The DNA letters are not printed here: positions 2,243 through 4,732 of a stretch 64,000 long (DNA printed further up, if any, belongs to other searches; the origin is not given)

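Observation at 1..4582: Two-gene module: tandem AAA+ ATPase plus a very large uncharacterised partner protein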

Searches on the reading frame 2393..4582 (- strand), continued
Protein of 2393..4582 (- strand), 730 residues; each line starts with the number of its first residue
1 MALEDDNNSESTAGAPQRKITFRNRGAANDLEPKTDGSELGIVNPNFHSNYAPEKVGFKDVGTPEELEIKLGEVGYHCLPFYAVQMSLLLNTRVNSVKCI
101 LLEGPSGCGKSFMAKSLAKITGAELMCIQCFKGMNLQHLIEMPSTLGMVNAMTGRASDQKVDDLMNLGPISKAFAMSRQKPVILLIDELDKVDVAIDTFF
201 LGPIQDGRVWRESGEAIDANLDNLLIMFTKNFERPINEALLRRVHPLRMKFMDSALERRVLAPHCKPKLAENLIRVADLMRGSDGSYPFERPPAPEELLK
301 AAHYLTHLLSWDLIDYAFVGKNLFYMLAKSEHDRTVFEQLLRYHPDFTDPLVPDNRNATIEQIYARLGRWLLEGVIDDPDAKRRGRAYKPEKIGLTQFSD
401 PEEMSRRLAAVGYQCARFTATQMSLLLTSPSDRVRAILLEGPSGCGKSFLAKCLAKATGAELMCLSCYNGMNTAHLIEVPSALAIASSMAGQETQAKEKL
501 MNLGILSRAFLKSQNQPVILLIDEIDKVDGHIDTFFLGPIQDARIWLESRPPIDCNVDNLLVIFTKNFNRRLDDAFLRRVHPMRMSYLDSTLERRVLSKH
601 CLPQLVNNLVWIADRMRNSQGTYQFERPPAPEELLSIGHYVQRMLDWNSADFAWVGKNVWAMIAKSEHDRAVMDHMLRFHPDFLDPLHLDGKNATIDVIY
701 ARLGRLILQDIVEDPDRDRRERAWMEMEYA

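Call 28: find_related_loci(query=A2, collection=genome_contigs, flank=6000)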
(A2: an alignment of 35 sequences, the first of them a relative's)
Query A2 (730 aa) in genome_contigs; peptide patterns used: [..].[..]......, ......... (x = any residue, [..] = any of these).
175 stretches matched a pattern; 90 encode a relative of the query (tblastn E <= 1e-3); the best 80 are kept; 78 distinct loci.
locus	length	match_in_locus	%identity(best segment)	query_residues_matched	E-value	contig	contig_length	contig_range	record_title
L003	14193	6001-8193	92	1-730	0e+0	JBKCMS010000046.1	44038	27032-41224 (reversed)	MAG: Pseudomonadota bacterium isolate samp_506_metabat2_168 samp_506_511336, whole genome shotgun sequence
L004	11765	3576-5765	92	1-730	0e+0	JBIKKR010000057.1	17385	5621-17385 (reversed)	MAG: Bdellovibrionota bacterium isolate ME2014-08-05_3300044627_group5_bin128 Rohwer_bin1184_scaffold_2604_c1, whole gen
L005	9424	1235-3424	91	1-730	0e+0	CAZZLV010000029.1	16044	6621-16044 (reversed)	MAG TPA_asm: uncultured Bdellovibrionales bacterium isolate SRP124364_co1_308 genome assembly, contig: NODE_3741_length_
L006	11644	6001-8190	91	1-730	0e+0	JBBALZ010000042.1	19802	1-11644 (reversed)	MAG: Bdellovibrionota bacterium isolate EUL_076 ctg42-EUL_076, whole genome shotgun sequence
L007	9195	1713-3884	86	6-730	0e+0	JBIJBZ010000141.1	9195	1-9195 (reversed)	MAG: Bdellovibrionota bacterium isolate ME2006-08-10D11_3300044971_group2_bin88 Rohwer_bin1171_scaffold_1250_c1, whole g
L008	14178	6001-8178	86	8-730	0e+0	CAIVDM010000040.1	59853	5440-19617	MAG: uncultured delta proteobacterium isolate ErkenSummer_bin-0574 genome assembly, contig: bin-0574:040/255, whole geno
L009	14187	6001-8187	84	5-730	0e+0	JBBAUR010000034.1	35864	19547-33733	MAG: Bdellovibrionota bacterium isolate EUL_302 ctg34-EUL_302, whole genome shotgun sequence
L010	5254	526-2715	84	4-730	0e+0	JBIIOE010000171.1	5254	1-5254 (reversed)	MAG: Bdellovibrionota bacterium isolate ME2002-09-27pf_3300034103_group1_bin185 Rohwer_bin1191_scaffold_19311_c1, whole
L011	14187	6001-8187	83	1-730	0e+0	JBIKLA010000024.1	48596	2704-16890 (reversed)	MAG: Bdellovibrionota bacterium isolate ME2014-08-19_3300042467_group5_bin109 Rohwer_bin1186_scaffold_247_c1, whole geno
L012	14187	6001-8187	83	1-730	0e+0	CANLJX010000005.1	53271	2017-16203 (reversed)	MAG: Deltaproteobacteria bacterium isolate ZE-3nov15-121 genome assembly, contig: ZE-3nov15-C169, whole genome shotgun s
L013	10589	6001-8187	83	1-730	0e+0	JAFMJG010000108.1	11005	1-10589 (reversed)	Bacterium isolate DEBay_Sum019D_L_G_148 NODE_6494_length_11005_cov_5.391507, whole genome shotgun sequence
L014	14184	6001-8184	83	2-730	0e+0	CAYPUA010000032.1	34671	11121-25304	MAG TPA_asm: uncultured Bdellovibrionales bacterium isolate SRP193358_co1_85 genome assembly, contig: NODE_2521_length_3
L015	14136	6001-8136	85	18-730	0e+0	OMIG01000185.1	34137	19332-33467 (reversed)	Proteobacteria bacterium isolate AM_0240 genome assembly, contig: DGE0008AM2008_1_188763, whole genome shotgun sequence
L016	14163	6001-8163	83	6-730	0e+0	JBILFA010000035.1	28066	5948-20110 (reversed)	MAG: Bdellovibrionota bacterium isolate ME2016-07-29_3300044622_group7_bin22 Rohwer_bin1192_scaffold_841_c1, whole genom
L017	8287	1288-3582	82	18-730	0e+0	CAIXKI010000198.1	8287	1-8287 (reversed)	MAG: uncultured delta proteobacterium isolate Loclat_bin-13748 genome assembly, contig: bin-13748:198/257, whole genome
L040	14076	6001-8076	54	43-728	0e+0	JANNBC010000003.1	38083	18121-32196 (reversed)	MAG: bacterium isolate OTE_78_metabat_376 OTE_78_k141_3362, whole genome shotgun sequence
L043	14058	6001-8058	52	34-724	0e+0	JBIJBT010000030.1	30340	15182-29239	MAG: Bdellovibrionota bacterium isolate ME2006-08-10D11_3300044971_group2_bin236 Rohwer_bin1194_scaffold_726_c1, whole g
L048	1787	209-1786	63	41-721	0e+0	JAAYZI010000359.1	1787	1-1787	MAG: Deltaproteobacteria bacterium isolate AS06rmzACSIP_307 716657_AS06, whole genome shotgun sequence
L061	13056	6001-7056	66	40-728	3e-152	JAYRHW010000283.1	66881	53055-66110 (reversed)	MAG: Bdellovibrionota bacterium isolate SZ_szas25bin.38 k141_1575263, whole genome shotgun sequence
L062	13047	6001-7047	66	43-729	1e-151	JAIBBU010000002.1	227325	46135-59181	MAG: Oligoflexia bacterium isolate SSF28 NODE_544_length_227325_cov_7.395945, whole genome shotgun sequence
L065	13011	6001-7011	66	57-729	3e-150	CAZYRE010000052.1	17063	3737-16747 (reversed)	MAG TPA_asm: uncultured Bdellovibrionales bacterium isolate SRP292972_co1_110 genome assembly, contig: NODE_1478_length_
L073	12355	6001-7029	63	53-728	1e-146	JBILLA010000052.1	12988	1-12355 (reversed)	MAG: Bdellovibrionota bacterium isolate ME2017-07-24_3300042509_group7_bin149 Rohwer_bin1199_scaffold_3213_c1, whole gen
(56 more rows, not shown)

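Call 33: search_protein_families(library=pfam, proteins=[L061:1148-2101:+, L061:2094-3242:+, L061:3255-5621:+, L061:7081-8004:+, L061:7827-8873:+, L061:8873-9634:+, L061:10785-12257:+, L062:10613-11836:+, L062:9218-10600:+, L061:9688-10560:-], max_evalue=0.0001)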
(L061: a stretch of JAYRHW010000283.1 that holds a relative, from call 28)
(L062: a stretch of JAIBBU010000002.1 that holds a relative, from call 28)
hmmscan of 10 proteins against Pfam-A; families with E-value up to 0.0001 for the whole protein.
L061:1148-2101:+ (318 aa): 1 family
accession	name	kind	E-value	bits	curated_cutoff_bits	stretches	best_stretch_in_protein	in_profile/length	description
PF00496.27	SBP_bac_5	-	3.3e-12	46.6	32.4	1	95-283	6-189/368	Bacterial extracellular solute-binding proteins, family 5 Middle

L061:2094-3242:+ (383 aa): 3 families
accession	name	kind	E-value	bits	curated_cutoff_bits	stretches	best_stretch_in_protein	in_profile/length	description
PF02563.21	Poly_export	-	4.2e-25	88.2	28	1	85-157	4-76/77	Polysaccharide biosynthesis/export protein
PF22461.2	SLBB_2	-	9.6e-20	70.9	27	2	274-353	2-79/79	SLBB domain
PF10531.15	SLBB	-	6e-14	52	27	2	165-201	2-37/55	SLBB domain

L061:3255-5621:+ (789 aa): 6 families
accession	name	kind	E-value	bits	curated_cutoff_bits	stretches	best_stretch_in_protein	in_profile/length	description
PF13614.12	AAA_31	-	2e-14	54.4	27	1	577-706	3-138/177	AAA domain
PF13807.11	GNVR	-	2.6e-11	43.7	27.7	1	407-477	9-79/82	G-rich domain on putative tyrosine kinase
PF02706.20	Wzz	-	2.8e-10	40.8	25.5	1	37-124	2-85/91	Chain length determinant protein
PF01656.29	CbiA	-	1.2e-09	38.6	25.4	1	578-750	1-85/125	CobQ/CobB/MinD/ParA nucleotide binding domain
PF10609.15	ParA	-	6.3e-09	36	27.1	1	576-746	4-173/246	NUBPL iron-transfer P-loop NTPase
PF09140.17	MipZ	-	2.5e-05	24.1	20.7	0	578-694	3-108/262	ATPase MipZ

L061:7081-8004:+ (308 aa): 1 family
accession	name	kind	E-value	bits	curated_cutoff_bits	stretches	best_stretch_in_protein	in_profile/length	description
PF02653.21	BPD_transp_2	-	2e-30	106.3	26.8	1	20-293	2-269/269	Branched-chain amino acid transport system / permease component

L061:7827-8873:+ (349 aa): 1 family
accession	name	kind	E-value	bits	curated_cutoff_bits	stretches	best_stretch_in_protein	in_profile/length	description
PF02653.21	BPD_transp_2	-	2.8e-37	128.8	26.8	1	65-307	3-244/269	Branched-chain amino acid transport system / permease component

L061:8873-9634:+ (254 aa): 4 families
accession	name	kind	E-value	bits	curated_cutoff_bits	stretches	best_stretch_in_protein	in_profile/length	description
PF00005.33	ABC_tran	-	1.1e-30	107.5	25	1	24-179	2-137/137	ABC transporter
PF13304.12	AAA_21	-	5.8e-09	36.9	27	0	37-56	3-22/304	AAA domain, putative AbiEii toxin, Type IV TA system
PF02463.25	SMC_N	-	2e-05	24.6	40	0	35-215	26-204/220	RecF/RecN/SMC N terminal domain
PF13476.12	AAA_23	-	8.8e-05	23.7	27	0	36-54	22-40/201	AAA domain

L061:10785-12257:+ (491 aa): 7 families
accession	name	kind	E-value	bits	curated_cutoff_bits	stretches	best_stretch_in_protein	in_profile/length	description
PF00158.32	Sigma54_activat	-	1.9e-72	242.9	20.2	1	165-330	2-167/168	Sigma-54 interaction domain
PF00072.30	Response_reg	-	3.2e-31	108.2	30.2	1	24-132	1-110/111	Response regulator receiver domain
PF25601.1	AAA_lid_14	-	5.4e-27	93.9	27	1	336-414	1-79/87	AAA+ ATPase lid domain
PF14532.12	Sigma54_activ_2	-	7.1e-21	75.3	25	1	165-335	1-138/138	Sigma-54 interaction domain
PF02954.25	HTH_8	-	1.6e-13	50.5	22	1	435-473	4-42/42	Bacterial regulatory protein, Fis family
PF07728.20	AAA_5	-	5.7e-08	33.3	22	1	188-308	2-125/139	AAA domain (dynein-related subfamily)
PF00004.35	AAA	-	5.7e-05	24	21.2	0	188-318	1-120/131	ATPase family associated with various cellular activities (AAA)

L062:10613-11836:+ (408 aa): 2 families
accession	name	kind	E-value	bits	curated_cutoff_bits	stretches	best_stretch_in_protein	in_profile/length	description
PF05193.26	Peptidase_M16_C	-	9.7e-37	127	23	1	166-337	3-181/181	Peptidase M16 inactive domain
PF00675.25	Peptidase_M16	-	1.7e-07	31.7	22.3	1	15-142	4-131/149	Insulinase (Peptidase family M16)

L062:9218-10600:+ (461 aa): 2 families
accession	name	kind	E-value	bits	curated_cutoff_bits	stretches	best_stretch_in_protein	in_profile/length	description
PF03631.20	Virul_fac_BrkB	-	3.5e-47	161.7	33.7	1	75-322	3-256/259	Virulence factor BrkB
PF00392.27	GntR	-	7.8e-05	22.7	27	0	354-395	15-56/64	Bacterial regulatory proteins, gntR family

L061:9688-10560:- (291 aa): 10 families
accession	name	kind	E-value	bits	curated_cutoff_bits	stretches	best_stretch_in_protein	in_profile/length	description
PF14559.12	TPR_19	-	2.5e-14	53.8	25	1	61-108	3-50/68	Tetratricopeptide repeat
PF07719.23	TPR_2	-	1.9e-11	43.6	27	0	51-82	3-34/34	Tetratricopeptide repeat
PF13428.12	TPR_14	-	3.9e-11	42.9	23.5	0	122-159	2-39/44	Tetratricopeptide repeat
PF13432.12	TPR_16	-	1.5e-09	38.6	32.7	1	60-108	8-56/65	Tetratricopeptide repeat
PF13431.12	TPR_17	-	3e-08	33.7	24.4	0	72-104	2-34/34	Tetratricopeptide repeat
PF13176.12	TPR_7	-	8.6e-07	29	27.9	0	85-110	1-26/36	Tetratricopeptide repeat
PF00515.34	TPR_1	-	2.6e-06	27.4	27.8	0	51-82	3-34/34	Tetratricopeptide repeat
PF13424.12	TPR_12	-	9.6e-06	26.1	30.1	0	50-110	4-72/77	Tetratricopeptide repeat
PF13181.12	TPR_8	-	1.5e-05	25.2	25.7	0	53-82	5-34/34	Tetratricopeptide repeat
PF13174.12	TPR_6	-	1.7e-05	25.6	26.3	0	84-107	1-24/33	Tetratricopeptide repeat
